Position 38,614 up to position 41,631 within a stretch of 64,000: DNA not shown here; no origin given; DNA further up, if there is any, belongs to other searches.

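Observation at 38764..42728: A 905-aa orphan protein with two degenerate HATPase-like domains lies directly downstream of a D,D-carboxypeptidase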

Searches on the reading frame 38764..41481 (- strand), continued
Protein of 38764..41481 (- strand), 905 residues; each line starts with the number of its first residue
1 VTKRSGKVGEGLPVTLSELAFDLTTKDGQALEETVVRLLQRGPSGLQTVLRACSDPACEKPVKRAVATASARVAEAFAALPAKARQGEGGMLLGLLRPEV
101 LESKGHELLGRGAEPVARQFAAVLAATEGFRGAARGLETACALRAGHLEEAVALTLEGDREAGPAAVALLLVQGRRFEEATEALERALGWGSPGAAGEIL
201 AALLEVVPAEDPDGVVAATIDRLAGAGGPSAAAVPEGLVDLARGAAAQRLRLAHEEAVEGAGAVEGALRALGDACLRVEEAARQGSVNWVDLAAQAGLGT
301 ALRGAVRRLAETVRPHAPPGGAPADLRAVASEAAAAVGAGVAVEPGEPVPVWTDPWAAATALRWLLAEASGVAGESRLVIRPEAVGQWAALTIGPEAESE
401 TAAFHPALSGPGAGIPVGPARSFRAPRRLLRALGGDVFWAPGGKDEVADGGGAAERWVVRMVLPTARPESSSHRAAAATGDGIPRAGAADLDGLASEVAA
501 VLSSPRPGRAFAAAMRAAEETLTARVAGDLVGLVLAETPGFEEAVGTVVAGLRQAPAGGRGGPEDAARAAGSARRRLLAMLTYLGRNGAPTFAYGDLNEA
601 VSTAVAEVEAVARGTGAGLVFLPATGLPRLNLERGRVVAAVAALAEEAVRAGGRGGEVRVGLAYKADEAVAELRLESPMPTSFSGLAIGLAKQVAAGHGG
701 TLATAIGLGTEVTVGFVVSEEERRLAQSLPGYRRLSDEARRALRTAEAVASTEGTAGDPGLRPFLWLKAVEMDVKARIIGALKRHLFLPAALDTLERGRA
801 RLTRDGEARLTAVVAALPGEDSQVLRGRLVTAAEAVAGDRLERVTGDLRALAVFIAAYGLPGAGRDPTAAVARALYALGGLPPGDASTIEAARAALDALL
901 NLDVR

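Call 78: find_encoding_contigs(protein=P0016, flank=8000, max_places=1)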
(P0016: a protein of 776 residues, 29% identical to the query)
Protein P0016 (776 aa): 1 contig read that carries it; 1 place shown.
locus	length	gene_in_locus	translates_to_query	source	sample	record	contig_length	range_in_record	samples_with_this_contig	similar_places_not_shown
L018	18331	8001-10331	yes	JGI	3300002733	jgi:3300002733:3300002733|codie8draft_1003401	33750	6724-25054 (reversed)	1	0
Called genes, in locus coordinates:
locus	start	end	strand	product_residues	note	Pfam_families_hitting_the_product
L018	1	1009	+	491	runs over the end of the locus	PF06506:PrpR_N, PF14532:Sigma54_activ_2 (weak), PF25601:AAA_lid_14, PF02954:HTH_8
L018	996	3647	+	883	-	PF03699:UPF0182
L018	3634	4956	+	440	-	PF01336:tRNA_anti-codon, PF00152:tRNA-synt_2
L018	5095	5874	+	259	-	PF13413:HTH_25, PF13464:RodZ_C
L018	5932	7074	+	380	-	PF00768:Peptidase_S11, PF07943:PBP5_C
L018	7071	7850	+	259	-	PF00142:Fer4_NifH (weak), PF01656:CbiA, PF02374:ArsA_ATPase, PF06564:CBP_BcsQ (weak), PF10609:ParA (weak), PF13614:AAA_31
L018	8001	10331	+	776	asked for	-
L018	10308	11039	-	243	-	PF01522:Polysacc_deac_1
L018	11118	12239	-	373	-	PF13482:RNase_H_2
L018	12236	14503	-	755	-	PF00270:DEAD, PF04851:ResIII (weak), PF00271:Helicase_C, PF22982:WHD_HRQ1, PF09369:MZB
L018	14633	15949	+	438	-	PF00919:UPF0004, PF04055:Radical_SAM, PF18693:TRAM_2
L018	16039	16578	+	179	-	-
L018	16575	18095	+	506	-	PF00004:AAA, PF17862:AAA_lid_3, PF01434:Peptidase_M41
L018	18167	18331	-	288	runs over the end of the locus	PF01063:Aminotran_4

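Call 80: search_protein_families(library=ncbifam, proteins=[L007:7229-8014:+, L017:7213-8004:+, L007:5768-7150:+, P0010], max_evalue=0.001)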
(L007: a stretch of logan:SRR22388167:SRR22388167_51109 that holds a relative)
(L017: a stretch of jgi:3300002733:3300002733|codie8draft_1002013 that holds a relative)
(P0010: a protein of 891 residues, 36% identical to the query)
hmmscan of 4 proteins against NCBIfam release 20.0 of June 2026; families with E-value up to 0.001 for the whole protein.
L007:7229-8014:+ (261 aa): 24 families
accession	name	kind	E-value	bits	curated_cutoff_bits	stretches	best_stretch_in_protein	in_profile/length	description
TIGR01969.1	minD_arch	subfamily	4.3e-18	65.4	201.75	2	5-49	6-51/251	cell division ATPase MinD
TIGR01968.1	minD_bact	equivalog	4.8e-16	58.9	212.9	2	5-61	7-64/261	septum site-determining protein MinD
TIGR03371.1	cellulose_yhjQ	equivalog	3e-14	53.1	157.85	1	6-50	8-52/246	cellulose biosynthesis protein BcsQ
NF041546.1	ParA_partition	equivalog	7.5e-14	51.8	180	1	5-40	5-40/203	ParA family partition ATPase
TIGR03453.1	partition_RepA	equivalog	1.7e-10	40.3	348.45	1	8-48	113-153/387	plasmid partitioning protein RepA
NF047398.1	AAA_KGGVGR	domain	4.3e-10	40.2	90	1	6-39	9-42/190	KGGVGR-motif variant AAA ATPase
TIGR00345.1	GET3_arsA_TRC40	subfamily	2.6e-09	37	135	1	5-46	2-43/299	TRC40/GET3/ArsA family transport-energizing ATPase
TIGR04291.1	arsen_driv_ArsA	equivalog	5.3e-08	32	650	1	5-56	8-57/565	arsenical pump-driving ATPase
TIGR01281.1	DPOR_bchL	equivalog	1e-07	31.6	345.15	1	1-41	1-41/268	ferredoxin:protochlorophyllide reductase (ATP-dependent) iron-sulfur ATP-binding protein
NF041136.1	MrpORP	equivalog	1.5e-07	31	450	1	5-37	11-43/365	iron-sulfur cluster carrier protein MrpORP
NF041417.1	ArsA_halo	exception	4.3e-07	29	800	1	5-47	17-59/617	arsenical pump-driving ATPase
NF010443.0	PRK13869.1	subfamily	6.5e-07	28.5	446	1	8-48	130-170/405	plasmid-partitioning protein RepA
NF053622.1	ATPseBagAMYCTU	equivalog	6.8e-07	29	400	1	5-36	12-43/325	ATPase BagA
NF009701.0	PRK13230.1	subfamily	1.2e-06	27.8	350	1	2-52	3-53/291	nitrogenase reductase-like protein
NF008079.0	PRK10818.1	equivalog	1.7e-06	27.5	508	1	5-65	8-69/270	septum site-determining protein MinD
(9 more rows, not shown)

L017:7213-8004:+ (263 aa): 22 families
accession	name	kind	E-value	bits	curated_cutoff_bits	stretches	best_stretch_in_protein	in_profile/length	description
TIGR01969.1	minD_arch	subfamily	5.1e-18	65.2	201.75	2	4-48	5-50/251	cell division ATPase MinD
TIGR03371.1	cellulose_yhjQ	equivalog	6.6e-15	55.3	157.85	1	5-192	7-174/246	cellulose biosynthesis protein BcsQ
NF041546.1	ParA_partition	equivalog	2.4e-12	46.8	180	1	5-43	5-43/203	ParA family partition ATPase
TIGR01968.1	minD_bact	equivalog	5.3e-12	45.6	212.9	1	3-37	5-39/261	septum site-determining protein MinD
TIGR00345.1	GET3_arsA_TRC40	subfamily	8e-12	45.3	135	1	5-47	2-44/299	TRC40/GET3/ArsA family transport-energizing ATPase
NF041417.1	ArsA_halo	exception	9.9e-09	34.4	800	1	4-48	16-60/617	arsenical pump-driving ATPase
TIGR01281.1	DPOR_bchL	equivalog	1.5e-08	34.4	345.15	1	1-40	1-40/268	ferredoxin:protochlorophyllide reductase (ATP-dependent) iron-sulfur ATP-binding protein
TIGR03453.1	partition_RepA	equivalog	2e-08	33.5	348.45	1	7-51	112-156/387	plasmid partitioning protein RepA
NF010443.0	PRK13869.1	subfamily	2.1e-08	33.4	446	1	7-52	129-174/405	plasmid-partitioning protein RepA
NF053621.1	ATPseBagBMYCTU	equivalog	2.2e-08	33.6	521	1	3-49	15-61/371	ATPase BagB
NF047398.1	AAA_KGGVGR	domain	2.8e-08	34.3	90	1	5-40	8-43/190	KGGVGR-motif variant AAA ATPase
TIGR04291.1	arsen_driv_ArsA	equivalog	7.3e-08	31.6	650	1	6-47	9-50/565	arsenical pump-driving ATPase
TIGR03815.1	CpaE_hom_Actino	equivalog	2.5e-07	30.1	154.45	1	5-246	117-334/340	septum site-determining protein Ssd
NF041136.1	MrpORP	equivalog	3.2e-07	30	450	1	4-37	10-43/365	iron-sulfur cluster carrier protein MrpORP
TIGR01287.1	nifH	equivalog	2.4e-06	27.1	394.35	1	2-46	2-46/275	nitrogenase iron protein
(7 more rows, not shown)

L007:5768-7150:+ (460 aa): 98 families (the best 25 are shown)
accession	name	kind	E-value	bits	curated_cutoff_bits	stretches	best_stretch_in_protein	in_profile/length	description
NF008469.0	PRK11361.1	equivalog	1.3e-134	449.4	714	1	4-455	5-458/461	acetoacetate metabolism transcriptional regulator AtoC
TIGR02915.1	PEP_resp_reg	equivalog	4.9e-122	408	502.6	1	6-453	1-444/445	PEP-CTERM-box response regulator transcription factor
TIGR01818.1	ntrC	equivalog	1e-120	403.7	558.6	1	6-396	1-381/463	nitrogen regulation protein NR(I)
NF051870.1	NAssimRespRegNtrX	equivalog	2.8e-112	375.9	600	1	6-453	4-452/452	nitrogen assimilation response regulator NtrX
TIGR01817.1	nifA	equivalog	1.1e-107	361.1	528.85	1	115-391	162-437/534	nif-specific transcriptional activator NifA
NF007689.0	PRK10365.1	equivalog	4.2e-102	342.2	760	1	6-447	8-438/441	sigma-54-dependent response regulator transcription factor ZraR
NF008176.1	PRK10923.1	equivalog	6e-102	341.6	620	1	4-396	4-385/469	nitrogen regulation protein NR(I)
NF041946.1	LuxO_transreg_Vib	equivalog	2.1e-100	336.7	800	1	9-396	2-380/463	quorum-sensing sigma-54 dependent transcriptional regulator LuxO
NF003451.0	PRK05022.1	equivalog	2.1e-99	333.6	476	1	99-383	138-424/512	nitric oxide reductase transcriptional regulator NorR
NF041552.1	TF_PrdR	equivalog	3.6e-96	322.8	795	1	140-452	254-577/577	sigma-54 dependent transcriptional regulator PrdR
NF038308.1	RNA_repair_RtcR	equivalog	7.1e-93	312.2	650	1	102-399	135-439/530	RNA repair transcriptional activator RtcR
NF011958.0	PRK15429.1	equivalog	8.7e-93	312.2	830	1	110-456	337-689/692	formate hydrogenlyase transcriptional activator FlhA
NF050807.1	TransRegFlbDCaul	equivalog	1.3e-92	311.1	750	1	157-452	124-439/454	sigma-54-dependent transcriptional regulator FlbD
NF049963.1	RespRegFlgRCampy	domain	8.8e-91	304.9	750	1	49-452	46-428/429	fla regulon two-component system response regulator FlgR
NF011695.0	PRK15115.1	equivalog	5.5e-90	302.2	763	1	6-455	9-440/445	two-component system response regulator GlrR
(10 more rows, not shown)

P0010 (891 aa): 54 families (the best 25 are shown)
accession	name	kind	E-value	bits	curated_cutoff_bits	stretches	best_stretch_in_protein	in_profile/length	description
NF007688.0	PRK10364.1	equivalog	3.6e-21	75.4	479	1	575-706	327-455/460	two-component system sensor histidine kinase ZraS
NF008468.0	PRK11360.1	equivalog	1.6e-20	73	646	1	496-705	400-612/616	two-component system sensor histidine kinase AtoS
NF050805.1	CellDivHKDivJCaul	equivalog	6.4e-16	57.7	1000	1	563-700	379-519/531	cell cycle sensor histidine kinase DivJ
TIGR02966.1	phoR_proteo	equivalog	2.9e-14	52.8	334.2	1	580-698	211-332/333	phosphate regulon sensor histidine kinase PhoR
NF052574.1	HisKinEspCMyxo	equivalog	4.7e-14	51.5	1200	1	497-708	433-644/785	serine histidine kinase EspC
NF010411.0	PRK13837.1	equivalog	2e-13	49.3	647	1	562-703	524-677/828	two-component system VirA-like sensor kinase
TIGR02916.1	PEP_his_kin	equivalog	3.9e-13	48.9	300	1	580-700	561-679/679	XrtA/PEP-CTERM system histidine kinase PrsK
NF046044.1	PnpS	equivalog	6.8e-13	48.4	400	1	563-700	250-390/390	two-component system histidine kinase PnpS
NF033092.0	HK_WalK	equivalog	2.5e-12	46.2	725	1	570-700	459-593/594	cell wall metabolism sensor histidine kinase WalK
NF006800.0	PRK09303.1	equivalog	3.5e-11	42.7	342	1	561-701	234-377/383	histidine kinase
NF008235.0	PRK11006.1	equivalog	8.5e-11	41.4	390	1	572-701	291-423/431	phosphate regulon sensor histidine kinase PhoR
NF040691.1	MtrAB_MtrB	equivalog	1.2e-10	41.1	450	1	562-706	350-497/507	MtrAB system histidine kinase MtrB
NF007004.0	PRK09467.1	equivalog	1.9e-10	40.2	415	1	570-701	305-436/440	two-component system sensor histidine kinase EnvZ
NF041735.1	hist_kin_RppB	equivalog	2.1e-10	40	400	1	596-700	330-438/438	two-component system sensor histidine kinase RppB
NF012163.2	BaeS_SmeS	equivalog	5.9e-10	38.7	500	1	560-700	314-457/457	sensor histidine kinase efflux regulator BaeS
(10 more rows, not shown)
